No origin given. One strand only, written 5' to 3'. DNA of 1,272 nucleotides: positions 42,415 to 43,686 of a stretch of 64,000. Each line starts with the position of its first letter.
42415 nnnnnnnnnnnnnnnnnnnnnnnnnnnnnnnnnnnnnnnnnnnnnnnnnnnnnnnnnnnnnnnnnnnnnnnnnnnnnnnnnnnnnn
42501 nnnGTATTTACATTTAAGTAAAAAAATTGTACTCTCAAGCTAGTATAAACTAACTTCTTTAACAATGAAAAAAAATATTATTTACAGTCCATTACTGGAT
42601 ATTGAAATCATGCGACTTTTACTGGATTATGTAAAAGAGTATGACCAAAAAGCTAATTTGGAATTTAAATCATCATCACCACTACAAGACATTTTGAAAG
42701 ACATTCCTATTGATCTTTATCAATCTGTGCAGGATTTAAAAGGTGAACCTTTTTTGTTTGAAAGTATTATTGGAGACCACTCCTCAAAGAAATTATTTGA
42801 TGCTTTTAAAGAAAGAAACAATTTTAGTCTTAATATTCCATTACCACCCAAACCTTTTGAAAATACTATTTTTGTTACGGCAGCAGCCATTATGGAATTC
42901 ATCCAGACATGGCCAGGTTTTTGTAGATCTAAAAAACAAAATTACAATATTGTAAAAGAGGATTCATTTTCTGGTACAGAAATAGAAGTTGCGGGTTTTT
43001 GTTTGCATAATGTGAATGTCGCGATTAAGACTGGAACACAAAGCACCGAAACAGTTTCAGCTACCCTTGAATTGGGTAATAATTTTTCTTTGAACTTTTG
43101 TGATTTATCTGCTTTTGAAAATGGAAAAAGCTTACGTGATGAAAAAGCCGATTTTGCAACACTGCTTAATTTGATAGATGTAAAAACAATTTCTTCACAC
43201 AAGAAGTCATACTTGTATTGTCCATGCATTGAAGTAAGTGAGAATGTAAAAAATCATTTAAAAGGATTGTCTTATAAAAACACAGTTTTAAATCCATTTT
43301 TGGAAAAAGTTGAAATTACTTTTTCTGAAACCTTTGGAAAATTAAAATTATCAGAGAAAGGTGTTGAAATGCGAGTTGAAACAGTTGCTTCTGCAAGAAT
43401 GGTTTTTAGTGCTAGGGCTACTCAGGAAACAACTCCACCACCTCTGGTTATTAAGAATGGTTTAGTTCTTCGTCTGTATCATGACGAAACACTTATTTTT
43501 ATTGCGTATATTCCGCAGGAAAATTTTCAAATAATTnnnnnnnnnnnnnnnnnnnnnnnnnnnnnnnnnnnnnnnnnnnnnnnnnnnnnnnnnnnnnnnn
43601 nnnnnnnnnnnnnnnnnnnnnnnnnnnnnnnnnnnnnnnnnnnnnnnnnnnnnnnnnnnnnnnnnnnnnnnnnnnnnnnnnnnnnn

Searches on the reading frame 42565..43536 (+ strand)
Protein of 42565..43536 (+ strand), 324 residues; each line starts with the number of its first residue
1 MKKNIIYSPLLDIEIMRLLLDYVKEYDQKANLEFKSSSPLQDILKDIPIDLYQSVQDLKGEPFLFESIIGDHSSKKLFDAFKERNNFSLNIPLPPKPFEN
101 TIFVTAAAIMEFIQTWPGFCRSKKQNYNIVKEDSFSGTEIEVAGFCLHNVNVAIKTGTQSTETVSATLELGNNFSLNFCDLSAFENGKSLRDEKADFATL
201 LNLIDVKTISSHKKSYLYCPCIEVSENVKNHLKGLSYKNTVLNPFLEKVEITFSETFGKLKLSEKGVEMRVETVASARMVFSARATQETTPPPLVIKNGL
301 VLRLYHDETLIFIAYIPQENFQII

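Call 3: search_protein_families(library=pfam, proteins=[window:42565-43536:+], max_evalue=10)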
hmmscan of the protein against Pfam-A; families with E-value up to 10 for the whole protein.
window:42565-43536:+ (324 aa): 0 families

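Call 41: search_protein_families(library=phrogs, proteins=[window:42565-43536:+], max_evalue=0.1)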
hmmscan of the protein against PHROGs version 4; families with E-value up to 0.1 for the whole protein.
window:42565-43536:+ (324 aa): 1 family
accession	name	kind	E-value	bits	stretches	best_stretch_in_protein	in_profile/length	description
phrog_432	-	other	0.065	14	0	109-160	29-80/148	Hsp20 heat shock protein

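Call 56: search_protein_families(library=ncbifam, proteins=[window:42565-43536:+], max_evalue=1)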
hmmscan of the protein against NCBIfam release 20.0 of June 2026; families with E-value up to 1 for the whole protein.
window:42565-43536:+ (324 aa): 1 family
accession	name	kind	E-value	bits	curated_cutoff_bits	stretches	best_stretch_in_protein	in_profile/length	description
NF010349.0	PRK13777.1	equivalog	0.022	14.1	153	1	17-86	112-180/190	HTH-type transcriptional regulator Hpr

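Call 57: search_protein_families(library=padloc, proteins=[window:42565-43536:+], max_evalue=1)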
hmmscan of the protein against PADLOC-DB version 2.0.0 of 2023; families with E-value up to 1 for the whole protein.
window:42565-43536:+ (324 aa): 0 families
